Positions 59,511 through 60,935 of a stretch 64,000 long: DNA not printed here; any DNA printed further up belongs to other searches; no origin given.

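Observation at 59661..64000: Sensor-less sigma-54 activator followed by PilZ, TPR-zinc-peptidase and an anchored Gly/Pro-rich protein: candidate c-di-GMP-to-sigma-54 control module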

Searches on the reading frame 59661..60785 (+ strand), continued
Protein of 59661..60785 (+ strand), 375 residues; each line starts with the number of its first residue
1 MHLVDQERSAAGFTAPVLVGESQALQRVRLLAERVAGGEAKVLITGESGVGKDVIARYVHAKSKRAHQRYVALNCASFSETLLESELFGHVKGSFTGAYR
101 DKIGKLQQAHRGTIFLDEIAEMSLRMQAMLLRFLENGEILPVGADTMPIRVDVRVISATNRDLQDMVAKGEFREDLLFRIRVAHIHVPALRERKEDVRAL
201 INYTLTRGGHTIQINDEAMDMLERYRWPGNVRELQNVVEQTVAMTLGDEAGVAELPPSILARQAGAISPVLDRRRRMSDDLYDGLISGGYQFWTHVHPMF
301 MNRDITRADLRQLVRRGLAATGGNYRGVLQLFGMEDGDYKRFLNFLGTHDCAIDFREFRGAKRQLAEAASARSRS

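Call 55: find_encoding_contigs(protein=P0040, flank=6000, max_places=1)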
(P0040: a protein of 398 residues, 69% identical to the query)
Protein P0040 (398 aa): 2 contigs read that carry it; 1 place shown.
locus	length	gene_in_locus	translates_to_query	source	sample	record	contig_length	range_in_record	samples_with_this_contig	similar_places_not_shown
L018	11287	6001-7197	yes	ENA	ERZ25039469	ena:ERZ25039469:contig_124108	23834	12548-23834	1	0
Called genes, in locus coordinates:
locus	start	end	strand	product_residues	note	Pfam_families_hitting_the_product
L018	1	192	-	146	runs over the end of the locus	PF07811:TadE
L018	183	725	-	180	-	PF01478:Peptidase_A24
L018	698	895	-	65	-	-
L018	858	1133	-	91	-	PF04964:Flp_Fap (weak)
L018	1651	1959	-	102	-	-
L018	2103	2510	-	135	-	PF02643:DUF192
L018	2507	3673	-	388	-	PF00158:Sigma54_activat, PF01078:Mg_chelatase (faint), PF14532:Sigma54_activ_2, PF00004:AAA, PF25601:AAA_lid_14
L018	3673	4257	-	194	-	-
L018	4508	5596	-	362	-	PF00515:TPR_1 (faint), PF07719:TPR_2 (faint), PF13181:TPR_8 (faint), PF13371:TPR_9 (faint), PF13428:TPR_14 (faint), PF13432:TPR_16 (weak), PF14559:TPR_19 (weak), PF13485:Peptidase_MA_2, +1 more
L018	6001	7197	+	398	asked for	PF00158:Sigma54_activat, PF01078:Mg_chelatase (faint), PF14532:Sigma54_activ_2, PF13401:AAA_22 (faint), PF25601:AAA_lid_14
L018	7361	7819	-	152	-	-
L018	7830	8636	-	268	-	-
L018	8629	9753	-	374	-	PF00535:Glycos_transf_2, PF13641:Glyco_tranf_2_3, PF03142:Chitin_synth_2 (weak), PF13632:Glyco_trans_2_3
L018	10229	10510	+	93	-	-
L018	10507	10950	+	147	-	-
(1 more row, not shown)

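Call 56: find_encoding_contigs(protein=P0059, flank=6000, max_places=1)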
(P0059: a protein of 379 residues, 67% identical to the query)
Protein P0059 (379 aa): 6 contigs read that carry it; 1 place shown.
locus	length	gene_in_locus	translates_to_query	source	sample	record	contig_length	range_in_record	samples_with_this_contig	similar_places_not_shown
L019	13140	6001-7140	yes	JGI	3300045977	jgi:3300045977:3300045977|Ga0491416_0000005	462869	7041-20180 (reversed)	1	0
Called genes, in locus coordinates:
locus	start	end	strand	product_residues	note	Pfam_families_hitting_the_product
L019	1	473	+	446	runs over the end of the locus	PF01078:Mg_chelatase (faint)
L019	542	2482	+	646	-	PF17957:Big_7 (faint), PF00092:VWA, PF13519:VWA_2, PF13768:VWA_3, PF05762:VWA_CoxE (weak), PF00092:VWA, PF13519:VWA_2, PF13768:VWA_3 (weak)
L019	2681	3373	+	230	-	PF04140:ICMT (weak), PF04191:PEMT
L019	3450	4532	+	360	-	PF13424:TPR_12 (faint), PF12895:ANAPC3 (faint), PF23914:TPR_CcmH_CycH, PF00515:TPR_1 (faint), PF07719:TPR_2 (faint), PF14559:TPR_19 (weak), PF13432:TPR_16, PF13485:Peptidase_MA_2, +4 more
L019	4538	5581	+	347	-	-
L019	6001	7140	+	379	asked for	PF00158:Sigma54_activat, PF01078:Mg_chelatase (faint), PF14532:Sigma54_activ_2, PF25601:AAA_lid_14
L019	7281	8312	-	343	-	PF07589:PEP_exosort_dom (faint)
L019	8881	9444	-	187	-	PF08207:EFP_N, PF01132:EFP, PF09285:Elong-fact-P_C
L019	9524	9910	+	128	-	PF00011:HSP20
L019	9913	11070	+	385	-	PF00089:Trypsin, PF10459:Peptidase_S46 (faint), PF13365:Trypsin_2, PF13180:PDZ_2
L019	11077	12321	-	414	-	PF00682:HMGL-like, PF22617:HCS_D2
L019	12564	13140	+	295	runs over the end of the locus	PF00126:HTH_1, PF03466:LysR_substrate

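Call 57: find_encoding_contigs(protein=P0110, flank=6000, max_places=1)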
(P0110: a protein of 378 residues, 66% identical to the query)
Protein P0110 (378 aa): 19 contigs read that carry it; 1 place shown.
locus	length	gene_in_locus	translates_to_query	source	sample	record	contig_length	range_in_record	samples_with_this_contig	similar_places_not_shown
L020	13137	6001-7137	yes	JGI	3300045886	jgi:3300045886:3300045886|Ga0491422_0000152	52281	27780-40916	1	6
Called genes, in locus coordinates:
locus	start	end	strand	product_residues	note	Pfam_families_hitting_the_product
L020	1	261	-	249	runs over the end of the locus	PF00535:Glycos_transf_2, PF10111:Glyco_tranf_2_2 (weak), PF13641:Glyco_tranf_2_3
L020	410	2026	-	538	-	PF00884:Sulfatase (weak)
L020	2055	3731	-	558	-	-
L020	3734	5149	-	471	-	-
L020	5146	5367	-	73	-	-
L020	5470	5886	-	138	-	PF01894:YjbQ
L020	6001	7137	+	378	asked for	PF00158:Sigma54_activat, PF01078:Mg_chelatase (faint), PF14532:Sigma54_activ_2, PF00004:AAA (faint), PF07728:AAA_5 (faint), PF25601:AAA_lid_14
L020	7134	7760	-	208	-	PF07589:PEP_exosort_dom (weak)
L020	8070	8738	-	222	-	PF07589:PEP_exosort_dom (weak)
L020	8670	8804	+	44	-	-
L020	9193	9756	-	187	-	PF08207:EFP_N, PF01132:EFP, PF09285:Elong-fact-P_C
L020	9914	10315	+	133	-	PF00011:HSP20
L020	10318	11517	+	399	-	PF00089:Trypsin, PF10459:Peptidase_S46 (faint), PF13365:Trypsin_2, PF13180:PDZ_2, PF17820:PDZ_6 (weak)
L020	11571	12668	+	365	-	PF21088:MS_channel_1st, PF00924:MS_channel_2nd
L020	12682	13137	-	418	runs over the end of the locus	PF00682:HMGL-like, PF22617:HCS_D2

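Call 58: find_encoding_contigs(protein=P0114, flank=6000, max_places=1)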
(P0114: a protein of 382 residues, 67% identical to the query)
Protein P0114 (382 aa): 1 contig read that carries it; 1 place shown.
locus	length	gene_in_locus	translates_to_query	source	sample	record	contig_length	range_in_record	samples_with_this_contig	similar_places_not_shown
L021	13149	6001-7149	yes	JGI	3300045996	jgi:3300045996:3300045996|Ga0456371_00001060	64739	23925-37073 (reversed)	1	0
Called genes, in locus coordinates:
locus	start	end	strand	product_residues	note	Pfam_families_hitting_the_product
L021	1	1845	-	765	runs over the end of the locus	PF00535:Glycos_transf_2, PF10111:Glyco_tranf_2_2 (faint), PF13439:Glyco_transf_4, PF00534:Glycos_transf_1, PF13692:Glyco_trans_1_4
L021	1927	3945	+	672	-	PF13439:Glyco_transf_4, PF13579:Glyco_trans_4_4, PF20706:GT4-conflict, PF00534:Glycos_transf_1, PF13692:Glyco_trans_1_4, PF00535:Glycos_transf_2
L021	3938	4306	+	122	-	PF10066:DUF2304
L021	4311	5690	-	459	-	PF13439:Glyco_transf_4, PF13477:Glyco_trans_4_2 (faint), PF13579:Glyco_trans_4_4, PF13439:Glyco_transf_4 (weak), PF00534:Glycos_transf_1, PF13692:Glyco_trans_1_4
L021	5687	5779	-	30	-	-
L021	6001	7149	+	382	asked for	PF00158:Sigma54_activat, PF01078:Mg_chelatase (faint), PF14532:Sigma54_activ_2, PF25601:AAA_lid_14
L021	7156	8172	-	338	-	PF07589:PEP_exosort_dom (weak)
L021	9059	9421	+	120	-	-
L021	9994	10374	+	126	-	PF03707:MHYT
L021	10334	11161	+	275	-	PF00512:HisKA, PF02518:HATPase_c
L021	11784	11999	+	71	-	PF00239:Resolvase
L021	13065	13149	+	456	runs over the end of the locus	PF06863:DUF1254, PF06742:DUF1214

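Call 84: predict_structure(alignment_id=A5)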
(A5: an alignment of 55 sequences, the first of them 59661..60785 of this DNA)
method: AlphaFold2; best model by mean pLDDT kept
length: 375 residues; sequences in the alignment: 55
mean_pLDDT: 70.2   pTM: 0.52
mean pLDDT of the five models: 70.2, 69.8, 67.8, 67.0, 65.1
residues with pLDDT >= 90: 61; 70-90: 152; 50-70: 80; < 50: 82
segments of 3 or more residues with pLDDT < 50: 1-11, 73-83, 88-120, 142-144, 263-273, 364-369, 372-375
pLDDT, mean of each block of 10 residues (from residue 1): 35 74 90 84 76 80 72 45 47 30 36 40 60 64 56 57 57 58 82 89 88 91 82 88 88 84 44 62 84 90 86 90 89 90 92 80 50 47
secondary structure, 60 per line:
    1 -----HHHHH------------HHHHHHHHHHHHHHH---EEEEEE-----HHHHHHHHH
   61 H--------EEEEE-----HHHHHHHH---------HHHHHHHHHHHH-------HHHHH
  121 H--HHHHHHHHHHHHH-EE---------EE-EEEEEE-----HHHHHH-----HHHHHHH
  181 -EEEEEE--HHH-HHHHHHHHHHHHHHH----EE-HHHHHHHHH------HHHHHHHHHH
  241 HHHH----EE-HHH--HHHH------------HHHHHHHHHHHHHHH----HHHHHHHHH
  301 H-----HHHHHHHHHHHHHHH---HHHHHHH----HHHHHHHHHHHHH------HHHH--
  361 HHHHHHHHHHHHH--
elements in order: H6-10 H23-37 E41-46 H52-61 E70-74 H80-87 H97-108 H116-121 H124-136 E152-157 H163-168 H174-180 E182-187 H194-208 H216-224 H231-244 H257-260 H273-287 H292-301 H307-321 H325-331 H336-348 H355-358 H361-373

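Call 87: fold_search(model_id=the predicted structure, library=pdb)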
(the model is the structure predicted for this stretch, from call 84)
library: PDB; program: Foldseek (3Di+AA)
matches with E <= 10: 1136; with E <= 0.001: 277
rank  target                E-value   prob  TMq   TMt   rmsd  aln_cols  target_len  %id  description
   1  5exs                  4.7e-19  1.00  0.51  0.73   5.2       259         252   43  AAA+ ATPase FleQ from Pseudomonas aeruginosa bound to ATP-gamma-S (released 2016-01-13)
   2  6jdl                  6.5e-19  1.00  0.51  0.73   5.3       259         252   42  Central domain of FleQ H287A mutant in complex with ATPgS and Mg (released 2019-11-27)
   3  5ep3                  7.3e-19  1.00  0.50  0.71   5.3       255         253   42  Quorum-Sensing Signal Integrator LuxO - Catalytic Domain Bound to CV-133 Inhibitor (released 2016-04-20)
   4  6jdi                  1.3e-18  1.00  0.51  0.73   5.3       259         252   43  Central domain of FleQ H287N mutant in complex with ATPgS and Mg (released 2019-11-27)
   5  5ep1                  1.8e-18  1.00  0.50  0.71   5.3       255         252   42  Quorum-Sensing Signal Integrator LuxO - Catalytic Domain (released 2016-04-20)
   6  7ejw_D                2.5e-18  1.00  0.51  0.72   5.4       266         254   42  Crystal structure of FleN in complex with FleQ AAA+ doamain (released 2021-12-22)
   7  1ojl_A                4.8e-18  1.00  0.51  0.64   9.8       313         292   36  Crystal structure of a sigma54-activator suggests the mechanism for the conformational switch necessary for sigma54 bi (released 2005-05-19)
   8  5m7p_B                5.1e-18  1.00  0.49  0.43  11.0       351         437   32  Crystal structure of NtrX from Brucella abortus in complex with ADP processed with the CrystalDirect automated mountin (released 2017-01-25)
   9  3m0e_A                5.4e-18  1.00  0.47  0.68   5.8       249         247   39  Crystal structure of the ATP-bound state of Walker B mutant of NtrC1 ATPase domain (released 2010-11-03)
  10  1ojl_F                7.6e-18  1.00  0.50  0.72   5.4       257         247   39  Crystal structure of a sigma54-activator suggests the mechanism for the conformational switch necessary for sigma54 bi (released 2005-05-19)
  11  1ojl_E                7.6e-18  1.00  0.50  0.63  13.1       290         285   36  Crystal structure of a sigma54-activator suggests the mechanism for the conformational switch necessary for sigma54 bi (released 2005-05-19)
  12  1ojl_D                9.5e-18  1.00  0.51  0.63  13.7       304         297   37  Crystal structure of a sigma54-activator suggests the mechanism for the conformational switch necessary for sigma54 bi (released 2005-05-19)
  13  1ojl_C                1.2e-17  1.00  0.51  0.72   5.5       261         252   40  Crystal structure of a sigma54-activator suggests the mechanism for the conformational switch necessary for sigma54 bi (released 2005-05-19)
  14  5exx                  1.7e-17  1.00  0.52  0.73   5.4       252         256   45  AAA+ ATPase FleQ from Pseudomonas aeruginosa bound to c-di-GMP (released 2016-02-10)
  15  8p53_C                1.8e-17  1.00  0.52  0.52   5.3       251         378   45  Cryo-EM structure of the c-di-GMP-free FleQ-FleN master regulator complex of P. aeruginosa (released 2023-12-13)
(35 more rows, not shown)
